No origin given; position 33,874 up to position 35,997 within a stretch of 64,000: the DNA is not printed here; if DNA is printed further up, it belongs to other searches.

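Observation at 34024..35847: GltD-like FeS flavoprotein fused in one ORF to NaMN adenylyltransferase (NadD), adjacent to nadE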

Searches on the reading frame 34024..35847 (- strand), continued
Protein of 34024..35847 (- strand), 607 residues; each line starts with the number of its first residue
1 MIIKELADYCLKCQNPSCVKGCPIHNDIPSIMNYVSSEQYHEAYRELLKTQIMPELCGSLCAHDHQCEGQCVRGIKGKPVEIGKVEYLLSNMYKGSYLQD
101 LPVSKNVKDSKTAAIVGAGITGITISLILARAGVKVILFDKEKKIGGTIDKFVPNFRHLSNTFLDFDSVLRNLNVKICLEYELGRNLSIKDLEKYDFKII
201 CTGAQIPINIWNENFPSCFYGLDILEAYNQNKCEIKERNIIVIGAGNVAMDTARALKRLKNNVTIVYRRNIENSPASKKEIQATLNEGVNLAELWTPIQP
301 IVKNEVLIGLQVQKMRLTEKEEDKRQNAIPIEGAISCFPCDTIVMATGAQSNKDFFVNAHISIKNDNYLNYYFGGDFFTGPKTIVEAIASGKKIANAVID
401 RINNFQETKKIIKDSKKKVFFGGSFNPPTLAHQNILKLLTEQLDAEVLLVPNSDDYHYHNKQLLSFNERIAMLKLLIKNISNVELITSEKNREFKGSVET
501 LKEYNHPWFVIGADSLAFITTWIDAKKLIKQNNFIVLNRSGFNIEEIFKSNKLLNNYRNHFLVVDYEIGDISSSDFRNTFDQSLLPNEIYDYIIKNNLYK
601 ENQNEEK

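Call 10: find_encoding_contigs(protein=P0048, flank=8000, max_places=3)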
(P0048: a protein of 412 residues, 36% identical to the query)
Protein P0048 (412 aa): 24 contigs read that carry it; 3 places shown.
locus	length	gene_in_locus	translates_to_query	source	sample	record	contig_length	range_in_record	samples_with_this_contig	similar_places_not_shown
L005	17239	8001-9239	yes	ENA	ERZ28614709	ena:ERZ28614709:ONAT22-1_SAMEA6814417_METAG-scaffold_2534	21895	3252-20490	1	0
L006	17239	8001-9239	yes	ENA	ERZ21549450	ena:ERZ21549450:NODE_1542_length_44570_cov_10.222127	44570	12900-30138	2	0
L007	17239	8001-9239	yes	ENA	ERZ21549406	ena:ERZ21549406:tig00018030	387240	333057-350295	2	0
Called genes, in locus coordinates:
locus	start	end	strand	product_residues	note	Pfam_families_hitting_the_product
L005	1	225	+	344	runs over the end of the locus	PF04055:Radical_SAM, PF16199:Radical_SAM_C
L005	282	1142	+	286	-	PF02588:YitT_membrane, PF19700:DUF6198, PF10035:DUF2179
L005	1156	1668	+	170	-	PF03734:YkuD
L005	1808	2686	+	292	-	PF07934:OGG_N, PF00730:HhH-GPD, PF00633:HHH (faint)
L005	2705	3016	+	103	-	PF21445:ADDB_N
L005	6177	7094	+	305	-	PF02016:Peptidase_S66, PF17676:Peptidase_S66C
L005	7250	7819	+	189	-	PF03167:UDG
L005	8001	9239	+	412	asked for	PF14691:Fer4_20, PF01946:Thi4 (weak), PF01494:FAD_binding_3 (weak), PF07992:Pyr_redox_2, PF12831:FAD_oxidored (weak), PF13450:NAD_binding_8, PF13738:Pyr_redox_3, PF00070:Pyr_redox, +6 more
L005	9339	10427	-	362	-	-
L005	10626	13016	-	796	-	PF00133:tRNA-synt_1, PF01406:tRNA-synt_1e (faint), PF09334:tRNA-synt_1g, PF13603:tRNA-synt_1_2, PF00133:tRNA-synt_1, PF09334:tRNA-synt_1g (weak), PF08264:Anticodon_1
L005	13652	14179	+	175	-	PF06250:YhcG_C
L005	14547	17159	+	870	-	PF00171:Aldedh, PF13685:Fe-ADH_2 (faint), PF00465:Fe-ADH, PF25137:ADH_Fe_C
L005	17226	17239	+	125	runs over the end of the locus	-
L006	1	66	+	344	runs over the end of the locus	PF04055:Radical_SAM, PF16199:Radical_SAM_C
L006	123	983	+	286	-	PF02588:YitT_membrane, PF19700:DUF6198, PF10035:DUF2179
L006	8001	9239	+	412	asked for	PF14691:Fer4_20, PF01946:Thi4 (weak), PF01494:FAD_binding_3 (weak), PF07992:Pyr_redox_2, PF12831:FAD_oxidored (weak), PF13450:NAD_binding_8, PF13738:Pyr_redox_3, PF00070:Pyr_redox, +6 more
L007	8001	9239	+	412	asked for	PF14691:Fer4_20, PF01946:Thi4 (weak), PF01494:FAD_binding_3 (weak), PF07992:Pyr_redox_2, PF12831:FAD_oxidored (weak), PF13450:NAD_binding_8, PF13738:Pyr_redox_3, PF00070:Pyr_redox, +6 more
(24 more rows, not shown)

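Call 23: find_related_loci(query=A1, collection=genome_contigs, flank=6000)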
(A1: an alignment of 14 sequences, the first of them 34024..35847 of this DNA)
Query A1 (607 aa) in genome_contigs; peptide patterns used: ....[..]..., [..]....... (x = any residue, [..] = any of these).
600 stretches matched a pattern (row limit reached: there are more); 587 encode a relative of the query (tblastn E <= 1e-3); the best 80 are kept; 80 distinct loci.
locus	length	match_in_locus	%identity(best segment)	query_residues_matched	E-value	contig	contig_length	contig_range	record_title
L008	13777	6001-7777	34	8-599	2e-94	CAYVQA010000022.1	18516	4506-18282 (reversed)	MAG TPA_asm: uncultured Staphylococcaceae bacterium isolate SRP225648_co1_344 genome assembly, contig: NODE_7314_length_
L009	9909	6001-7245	34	7-398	4e-63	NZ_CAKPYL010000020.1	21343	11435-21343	MAG: uncultured Fenollaria sp. isolate REFINED_METABAT215_TOP10_CONTIGS_1500_ASSEMBLY_K77_MERGED__Hadza_MoBio_hadza-E-H_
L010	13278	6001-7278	33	7-404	3e-61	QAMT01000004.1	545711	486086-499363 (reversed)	MAG: Phascolarctobacterium sp. isolate CIM:MAG 843_2 contig_153675, whole genome shotgun sequence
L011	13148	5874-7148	30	7-404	4e-60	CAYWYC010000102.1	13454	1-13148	MAG TPA_asm: uncultured Candidatus Sumerlaeota bacterium isolate SRP252850_co1_211 genome assembly, contig: NODE_8636_le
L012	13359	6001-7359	30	1-419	5e-60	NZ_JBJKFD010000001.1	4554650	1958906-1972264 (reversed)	Desulfovibrio sp. 7SRBS1 contig_0001, whole genome shotgun sequence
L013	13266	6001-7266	32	7-405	5e-60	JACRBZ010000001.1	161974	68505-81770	MAG: Deltaproteobacteria bacterium isolate NC_groundwater_1633_Pr3_B-0.1um_51_17 SR-2_scaffold_141_14119, whole genome s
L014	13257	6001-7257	31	5-398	3e-59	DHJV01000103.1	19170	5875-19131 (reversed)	MAG TPA_asm: Lachnospiraceae bacterium UBA4711 UBA4711_contig_35745, whole genome shotgun sequence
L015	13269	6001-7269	31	7-400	4e-59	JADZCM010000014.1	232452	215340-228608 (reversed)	MAG: Bryobacterales bacterium isolate SJ723 c_000000490754, whole genome shotgun sequence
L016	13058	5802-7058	31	5-398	3e-59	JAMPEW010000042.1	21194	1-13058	MAG: Clostridium sp. isolate NALB_7823_2 Scaffold_#42__SCF_042___21194_bp, whole genome shotgun sequence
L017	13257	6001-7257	31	5-398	1e-58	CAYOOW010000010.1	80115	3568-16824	MAG TPA_asm: uncultured Bacteroides sp. isolate SRP222994_co1_18 genome assembly, contig: NODE_376_length_80115_cov_122.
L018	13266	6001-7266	32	3-398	2e-58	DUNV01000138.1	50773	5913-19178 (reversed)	MAG TPA_asm: Bacillota bacterium isolate AS08sgBPME_113 308215_AS08, whole genome shotgun sequence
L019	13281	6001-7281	29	7-403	6e-58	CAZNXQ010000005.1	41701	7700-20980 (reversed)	MAG TPA_asm: uncultured Desulfovibrio sp. isolate SRP287540_co2_71 genome assembly, contig: NODE_844_length_41701_cov_94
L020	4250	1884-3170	30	1-403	2e-58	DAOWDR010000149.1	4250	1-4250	MAG TPA_asm: Desulfobacteraceae bacterium isolate CSMAG_1918 CSMAG_1918_k141_3359437_length_4250_cov_8.0000, whole genom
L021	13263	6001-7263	31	7-400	4e-58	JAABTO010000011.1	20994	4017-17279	MAG: Desulfotignum sp. isolate S23.Bin123 Scaffold_537_2, whole genome shotgun sequence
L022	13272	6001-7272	31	2-398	1e-57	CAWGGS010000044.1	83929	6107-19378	MAG: uncultured delta proteobacterium isolate MFD02923.bin.1.89 genome assembly, contig: contig_47250, whole genome shot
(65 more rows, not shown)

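Call 24: list_cluster_members(proteins=[P0005, P0012, P0016, P0003, P0007, P0017, P0019, P0027])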
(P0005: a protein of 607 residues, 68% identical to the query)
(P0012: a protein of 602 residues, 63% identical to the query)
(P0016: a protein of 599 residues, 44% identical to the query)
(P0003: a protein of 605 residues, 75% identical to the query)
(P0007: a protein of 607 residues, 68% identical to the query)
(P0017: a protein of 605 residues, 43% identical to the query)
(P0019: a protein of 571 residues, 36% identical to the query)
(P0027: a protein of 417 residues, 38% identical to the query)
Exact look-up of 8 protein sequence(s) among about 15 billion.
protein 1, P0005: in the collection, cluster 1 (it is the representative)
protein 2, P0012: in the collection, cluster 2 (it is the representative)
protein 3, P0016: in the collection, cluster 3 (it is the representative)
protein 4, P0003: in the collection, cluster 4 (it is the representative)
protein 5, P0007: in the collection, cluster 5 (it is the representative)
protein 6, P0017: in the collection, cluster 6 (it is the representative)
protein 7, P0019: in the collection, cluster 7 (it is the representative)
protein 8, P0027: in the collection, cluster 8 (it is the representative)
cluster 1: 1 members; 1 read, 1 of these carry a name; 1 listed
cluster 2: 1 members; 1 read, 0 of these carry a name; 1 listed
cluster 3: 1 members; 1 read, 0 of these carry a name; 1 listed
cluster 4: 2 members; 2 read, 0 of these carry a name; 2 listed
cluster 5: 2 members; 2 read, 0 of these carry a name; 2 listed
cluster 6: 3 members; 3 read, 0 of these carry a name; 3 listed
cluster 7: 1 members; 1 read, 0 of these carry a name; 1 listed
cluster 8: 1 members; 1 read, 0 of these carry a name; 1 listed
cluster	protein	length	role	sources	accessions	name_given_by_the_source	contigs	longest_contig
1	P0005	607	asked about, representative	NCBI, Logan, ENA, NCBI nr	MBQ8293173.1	MAG: FAD-dependent oxidoreductase [Bacilli bacterium] | FAD-dependent oxidoreductase [Bacilli bacterium]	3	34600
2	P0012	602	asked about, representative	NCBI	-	-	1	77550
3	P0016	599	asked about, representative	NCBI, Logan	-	-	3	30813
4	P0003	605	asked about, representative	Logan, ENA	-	-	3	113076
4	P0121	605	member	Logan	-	-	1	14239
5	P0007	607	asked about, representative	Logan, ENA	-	-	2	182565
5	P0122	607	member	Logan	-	-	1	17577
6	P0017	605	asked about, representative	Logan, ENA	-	-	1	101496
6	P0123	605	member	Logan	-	-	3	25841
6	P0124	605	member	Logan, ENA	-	-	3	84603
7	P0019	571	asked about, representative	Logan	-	-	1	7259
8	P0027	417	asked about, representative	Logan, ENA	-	-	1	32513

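Call 38: search_protein_representatives(alignment_id=A1)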
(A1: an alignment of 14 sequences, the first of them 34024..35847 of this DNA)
Query: 14 sequences, 603 profile positions. Proteins with E-value up to 0.001 (for the whole library): 41875; up to 1e-10: 14835; up to 1e-30: 3366. The best 150 are listed.
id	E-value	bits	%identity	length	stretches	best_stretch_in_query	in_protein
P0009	0.0e+00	1043.2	-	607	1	1-601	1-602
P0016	5.9e-259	877.2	-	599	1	2-598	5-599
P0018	2.9e-255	865.0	-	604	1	2-601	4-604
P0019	3.4e-220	749.2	-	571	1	2-602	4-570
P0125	1.6e-161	555.4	-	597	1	3-601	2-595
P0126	2.0e-159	548.5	-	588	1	1-598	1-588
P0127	8.2e-154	530.0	-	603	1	2-599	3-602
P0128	1.9e-150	518.8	-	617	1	3-600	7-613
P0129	3.0e-150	518.2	-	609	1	3-601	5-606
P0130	5.1e-148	510.8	-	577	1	1-598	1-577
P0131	6.1e-147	507.3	-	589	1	5-599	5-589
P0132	1.7e-146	505.8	-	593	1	4-588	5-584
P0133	2.8e-131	455.5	-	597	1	3-601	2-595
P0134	7.0e-130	450.9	-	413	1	3-400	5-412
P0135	9.2e-130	450.5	-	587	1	2-598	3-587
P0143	4.8e-97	342.5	-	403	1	8-400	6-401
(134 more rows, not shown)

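Call 40: predict_structure(alignment_id=A1)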
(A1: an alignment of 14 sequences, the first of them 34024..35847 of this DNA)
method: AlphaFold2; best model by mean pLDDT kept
length: 607 residues; sequences in the alignment: 14
mean_pLDDT: 82.9   pTM: 0.79
mean pLDDT of the five models: 82.9, 81.9, 79.3, 76.2, 73.4
residues with pLDDT >= 90: 257; 70-90: 245; 50-70: 84; < 50: 21
segments of 3 or more residues with pLDDT < 50: 19-21, 67-70, 603-607
pLDDT, mean of each block of 10 residues (from residue 1): 78 57 70 91 89 77 51 56 81 87 87 91 93 95 83 72 81 94 85 89 60 80 88 93 87 94 94 77 91 93 92 92 80 94 79 60 56 64 73 90 90 92 91 92 94 67 85 95 91 80 93 90 90 88 86 93 79 86 91 90 43
secondary structure, 60 per line:
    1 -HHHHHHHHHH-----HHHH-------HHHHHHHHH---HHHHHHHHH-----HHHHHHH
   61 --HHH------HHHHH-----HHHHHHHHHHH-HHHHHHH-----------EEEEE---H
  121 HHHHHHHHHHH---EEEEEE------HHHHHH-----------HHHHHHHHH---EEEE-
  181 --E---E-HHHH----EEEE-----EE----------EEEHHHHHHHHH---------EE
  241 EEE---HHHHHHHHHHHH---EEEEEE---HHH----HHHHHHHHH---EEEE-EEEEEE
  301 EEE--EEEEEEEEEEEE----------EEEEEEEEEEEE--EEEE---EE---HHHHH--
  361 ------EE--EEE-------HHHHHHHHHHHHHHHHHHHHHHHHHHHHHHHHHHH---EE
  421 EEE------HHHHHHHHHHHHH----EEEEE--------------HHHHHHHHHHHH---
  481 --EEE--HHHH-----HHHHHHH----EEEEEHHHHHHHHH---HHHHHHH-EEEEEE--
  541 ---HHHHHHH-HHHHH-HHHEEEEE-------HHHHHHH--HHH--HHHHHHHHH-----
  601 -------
elements in order: H2-11 H17-20 H28-36 H40-48 H54-60 H72-76 H82-92 H94-100 E112-116 H120-131 E135-140 H147-152 H164-172 E176-179 H189-192 E197-200 E218-220 H221-229 E239-243 H247-258 E262-267 H278-286 E290-293 E295-303 E306-317 E328-339 E342-345 H354-358 E371-373 H381-415 E419-423 H430-442 E447-451 H466-477 E483-485 H488-491 H497-503 E508-512 H513-521 H525-531 E533-538 H544-550 H552-556 E561-565 H573-579 H587-595
